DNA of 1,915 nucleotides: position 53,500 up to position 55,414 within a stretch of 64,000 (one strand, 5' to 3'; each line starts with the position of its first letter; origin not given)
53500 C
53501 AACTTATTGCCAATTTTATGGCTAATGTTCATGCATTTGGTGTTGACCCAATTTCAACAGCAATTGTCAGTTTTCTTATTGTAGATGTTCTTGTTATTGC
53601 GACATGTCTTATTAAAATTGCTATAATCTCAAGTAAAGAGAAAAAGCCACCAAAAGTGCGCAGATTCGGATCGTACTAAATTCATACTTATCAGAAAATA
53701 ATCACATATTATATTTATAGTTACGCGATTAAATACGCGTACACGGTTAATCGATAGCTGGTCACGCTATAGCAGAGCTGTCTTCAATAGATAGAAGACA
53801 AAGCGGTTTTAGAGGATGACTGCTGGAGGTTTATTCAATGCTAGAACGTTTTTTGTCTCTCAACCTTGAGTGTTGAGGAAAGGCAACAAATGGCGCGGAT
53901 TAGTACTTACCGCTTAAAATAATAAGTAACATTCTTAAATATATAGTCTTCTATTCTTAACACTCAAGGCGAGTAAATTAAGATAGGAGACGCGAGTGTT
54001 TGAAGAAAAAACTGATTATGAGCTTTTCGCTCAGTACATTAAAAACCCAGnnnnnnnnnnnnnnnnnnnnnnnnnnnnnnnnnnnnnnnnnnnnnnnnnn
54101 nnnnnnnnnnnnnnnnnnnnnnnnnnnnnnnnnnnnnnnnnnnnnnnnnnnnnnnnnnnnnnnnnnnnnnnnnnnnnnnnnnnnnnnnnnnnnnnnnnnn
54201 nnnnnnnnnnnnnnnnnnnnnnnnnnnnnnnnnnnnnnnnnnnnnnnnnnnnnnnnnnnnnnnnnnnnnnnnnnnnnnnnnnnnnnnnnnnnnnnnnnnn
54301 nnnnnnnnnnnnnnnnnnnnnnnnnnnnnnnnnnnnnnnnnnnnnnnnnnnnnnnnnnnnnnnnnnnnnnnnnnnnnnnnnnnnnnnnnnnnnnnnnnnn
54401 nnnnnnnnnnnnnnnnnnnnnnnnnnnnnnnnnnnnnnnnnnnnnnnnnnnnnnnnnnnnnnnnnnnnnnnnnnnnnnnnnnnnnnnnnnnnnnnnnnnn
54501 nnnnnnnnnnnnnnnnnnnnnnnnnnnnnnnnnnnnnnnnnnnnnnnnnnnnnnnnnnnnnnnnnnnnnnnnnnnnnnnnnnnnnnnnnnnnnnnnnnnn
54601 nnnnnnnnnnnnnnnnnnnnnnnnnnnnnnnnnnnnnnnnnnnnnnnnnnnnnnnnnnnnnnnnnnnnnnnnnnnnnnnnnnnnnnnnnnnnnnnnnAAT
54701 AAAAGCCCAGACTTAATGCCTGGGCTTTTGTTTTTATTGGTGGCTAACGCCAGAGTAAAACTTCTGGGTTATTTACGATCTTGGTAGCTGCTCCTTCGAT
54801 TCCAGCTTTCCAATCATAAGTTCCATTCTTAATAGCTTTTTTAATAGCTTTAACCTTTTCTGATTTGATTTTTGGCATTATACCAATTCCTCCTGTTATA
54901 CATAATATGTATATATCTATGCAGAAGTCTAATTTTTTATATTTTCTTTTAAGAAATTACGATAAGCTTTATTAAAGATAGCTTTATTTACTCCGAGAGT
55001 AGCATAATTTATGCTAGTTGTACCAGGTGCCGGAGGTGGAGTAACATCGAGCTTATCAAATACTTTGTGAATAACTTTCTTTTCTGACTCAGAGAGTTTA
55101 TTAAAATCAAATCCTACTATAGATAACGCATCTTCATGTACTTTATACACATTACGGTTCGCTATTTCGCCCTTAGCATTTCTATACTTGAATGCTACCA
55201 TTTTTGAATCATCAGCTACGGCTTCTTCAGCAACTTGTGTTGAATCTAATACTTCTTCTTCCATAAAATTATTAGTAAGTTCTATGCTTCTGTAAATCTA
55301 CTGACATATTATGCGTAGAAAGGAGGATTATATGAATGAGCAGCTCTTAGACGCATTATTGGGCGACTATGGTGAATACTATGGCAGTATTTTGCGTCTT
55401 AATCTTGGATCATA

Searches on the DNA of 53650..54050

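Call 91: search_rna_families(source=window, start=53650, end=54050, threshold=evalue, max_evalue=1)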
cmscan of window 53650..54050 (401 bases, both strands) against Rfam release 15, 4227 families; matches with E-value up to 1: 0.
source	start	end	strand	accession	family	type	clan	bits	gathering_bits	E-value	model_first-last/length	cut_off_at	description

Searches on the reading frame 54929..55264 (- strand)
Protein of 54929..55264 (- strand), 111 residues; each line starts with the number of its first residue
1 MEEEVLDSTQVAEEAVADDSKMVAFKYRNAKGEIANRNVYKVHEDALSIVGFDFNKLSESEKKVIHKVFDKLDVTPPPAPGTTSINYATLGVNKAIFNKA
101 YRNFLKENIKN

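Call 21: search_protein_families(library=pfam, proteins=[window:54929-55264:-], max_evalue=1)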
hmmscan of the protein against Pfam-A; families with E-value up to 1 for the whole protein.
window:54929-55264:- (111 aa): 1 family
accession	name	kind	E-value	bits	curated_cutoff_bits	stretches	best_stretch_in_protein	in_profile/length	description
PF05952.17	ComX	-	0.0083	16.4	25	1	40-73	17-45/55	Bacillus competence pheromone ComX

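Call 22: search_protein_families(library=ncbifam, proteins=[window:54929-55264:-], max_evalue=1)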
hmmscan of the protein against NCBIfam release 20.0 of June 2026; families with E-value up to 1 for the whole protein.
window:54929-55264:- (111 aa): 1 family
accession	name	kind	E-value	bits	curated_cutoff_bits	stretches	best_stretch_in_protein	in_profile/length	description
TIGR02313.1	HpaI-NOT-DapA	exception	0.12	11.1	396.7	0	58-91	52-86/294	2,4-dihydroxyhept-2-ene-1,7-dioic acid aldolase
